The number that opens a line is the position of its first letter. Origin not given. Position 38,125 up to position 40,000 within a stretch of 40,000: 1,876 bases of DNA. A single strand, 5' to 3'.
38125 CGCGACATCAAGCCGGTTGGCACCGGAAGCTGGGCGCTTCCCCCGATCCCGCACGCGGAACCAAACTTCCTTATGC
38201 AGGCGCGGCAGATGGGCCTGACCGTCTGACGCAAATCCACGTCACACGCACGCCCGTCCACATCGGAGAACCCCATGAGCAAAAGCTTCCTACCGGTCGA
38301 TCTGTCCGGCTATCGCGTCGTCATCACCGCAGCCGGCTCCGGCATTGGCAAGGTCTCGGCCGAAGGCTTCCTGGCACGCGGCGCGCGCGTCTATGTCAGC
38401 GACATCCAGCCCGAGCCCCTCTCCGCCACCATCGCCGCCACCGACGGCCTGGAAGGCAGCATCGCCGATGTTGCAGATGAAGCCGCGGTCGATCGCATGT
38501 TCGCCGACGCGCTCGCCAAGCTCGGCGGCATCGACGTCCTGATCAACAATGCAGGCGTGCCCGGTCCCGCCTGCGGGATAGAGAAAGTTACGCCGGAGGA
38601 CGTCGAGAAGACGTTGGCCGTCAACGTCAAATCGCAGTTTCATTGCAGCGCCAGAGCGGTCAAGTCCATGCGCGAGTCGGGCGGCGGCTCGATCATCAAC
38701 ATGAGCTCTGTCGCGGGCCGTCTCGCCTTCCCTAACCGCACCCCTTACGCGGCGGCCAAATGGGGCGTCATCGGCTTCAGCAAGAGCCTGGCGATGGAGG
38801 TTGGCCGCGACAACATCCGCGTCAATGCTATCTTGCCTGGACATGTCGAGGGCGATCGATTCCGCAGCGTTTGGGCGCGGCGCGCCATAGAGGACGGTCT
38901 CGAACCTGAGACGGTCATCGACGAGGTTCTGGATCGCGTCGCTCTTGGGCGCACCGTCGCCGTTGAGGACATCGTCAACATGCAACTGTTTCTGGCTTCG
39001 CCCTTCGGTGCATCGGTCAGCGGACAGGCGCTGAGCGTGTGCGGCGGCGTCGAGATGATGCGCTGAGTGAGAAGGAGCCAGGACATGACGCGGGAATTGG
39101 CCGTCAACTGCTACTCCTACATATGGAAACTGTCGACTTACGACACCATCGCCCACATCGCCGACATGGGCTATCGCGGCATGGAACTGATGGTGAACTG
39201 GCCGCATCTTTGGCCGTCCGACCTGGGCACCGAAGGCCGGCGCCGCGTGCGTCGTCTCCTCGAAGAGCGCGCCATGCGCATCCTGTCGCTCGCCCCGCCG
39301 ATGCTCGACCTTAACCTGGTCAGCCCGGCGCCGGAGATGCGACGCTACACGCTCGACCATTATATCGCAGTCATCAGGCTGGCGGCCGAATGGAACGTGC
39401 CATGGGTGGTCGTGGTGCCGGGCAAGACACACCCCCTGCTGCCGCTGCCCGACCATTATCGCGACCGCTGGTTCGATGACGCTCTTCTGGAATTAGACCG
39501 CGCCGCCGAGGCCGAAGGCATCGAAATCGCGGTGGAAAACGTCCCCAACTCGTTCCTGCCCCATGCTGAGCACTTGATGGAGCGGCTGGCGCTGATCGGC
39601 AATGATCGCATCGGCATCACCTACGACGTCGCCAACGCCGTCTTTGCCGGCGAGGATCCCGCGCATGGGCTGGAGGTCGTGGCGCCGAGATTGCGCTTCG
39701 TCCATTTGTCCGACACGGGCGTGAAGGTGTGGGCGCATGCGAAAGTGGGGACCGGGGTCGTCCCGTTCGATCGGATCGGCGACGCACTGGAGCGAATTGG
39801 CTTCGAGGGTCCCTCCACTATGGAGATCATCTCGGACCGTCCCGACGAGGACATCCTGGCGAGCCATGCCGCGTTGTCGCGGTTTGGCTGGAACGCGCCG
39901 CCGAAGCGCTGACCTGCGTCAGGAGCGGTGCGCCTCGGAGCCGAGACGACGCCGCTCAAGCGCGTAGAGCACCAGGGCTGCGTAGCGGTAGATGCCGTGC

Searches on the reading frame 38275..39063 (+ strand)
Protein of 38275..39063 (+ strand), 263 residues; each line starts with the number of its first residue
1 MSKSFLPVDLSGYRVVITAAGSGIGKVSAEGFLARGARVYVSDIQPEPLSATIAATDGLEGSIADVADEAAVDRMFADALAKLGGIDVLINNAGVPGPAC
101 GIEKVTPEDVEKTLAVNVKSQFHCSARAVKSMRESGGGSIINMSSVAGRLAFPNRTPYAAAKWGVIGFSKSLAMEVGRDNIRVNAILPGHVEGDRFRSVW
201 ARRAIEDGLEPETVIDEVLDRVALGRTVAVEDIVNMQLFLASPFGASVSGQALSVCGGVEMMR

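Call 53: search_protein_families(library=pfam, proteins=[window:38275-39063:+], max_evalue=0.00001)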
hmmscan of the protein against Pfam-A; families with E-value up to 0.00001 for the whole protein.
window:38275-39063:+ (263 aa): 3 families
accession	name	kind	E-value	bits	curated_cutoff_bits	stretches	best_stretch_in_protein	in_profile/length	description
PF13561.12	adh_short_C2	-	1.2e-51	176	27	1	20-259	4-235/236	Enoyl-(Acyl carrier protein) reductase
PF00106.31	adh_short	-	2.6e-50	171.1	26.6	1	15-200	3-191/195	short chain dehydrogenase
PF23441.1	SDR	-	9.2e-07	28.9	27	1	57-259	61-255/258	SDR-like rossmann domain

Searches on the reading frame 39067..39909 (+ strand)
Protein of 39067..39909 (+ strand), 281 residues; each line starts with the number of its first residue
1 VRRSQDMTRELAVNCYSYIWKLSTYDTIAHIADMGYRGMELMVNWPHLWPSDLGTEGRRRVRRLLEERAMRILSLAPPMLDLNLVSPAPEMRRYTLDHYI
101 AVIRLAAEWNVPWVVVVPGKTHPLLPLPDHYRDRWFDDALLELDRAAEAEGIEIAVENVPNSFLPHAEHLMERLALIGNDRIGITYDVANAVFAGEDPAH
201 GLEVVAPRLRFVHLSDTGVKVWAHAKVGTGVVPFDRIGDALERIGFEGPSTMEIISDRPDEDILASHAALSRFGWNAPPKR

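Call 53: search_protein_families(library=pfam, proteins=[window:39067-39909:+], max_evalue=0.00001)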
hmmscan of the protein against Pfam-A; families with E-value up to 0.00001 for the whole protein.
window:39067-39909:+ (281 aa): 1 family
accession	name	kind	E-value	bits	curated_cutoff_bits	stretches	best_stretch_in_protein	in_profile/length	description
PF01261.30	AP_endonuc_2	-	2.1e-37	129.6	31.1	1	29-267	2-242/249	Xylose isomerase-like TIM barrel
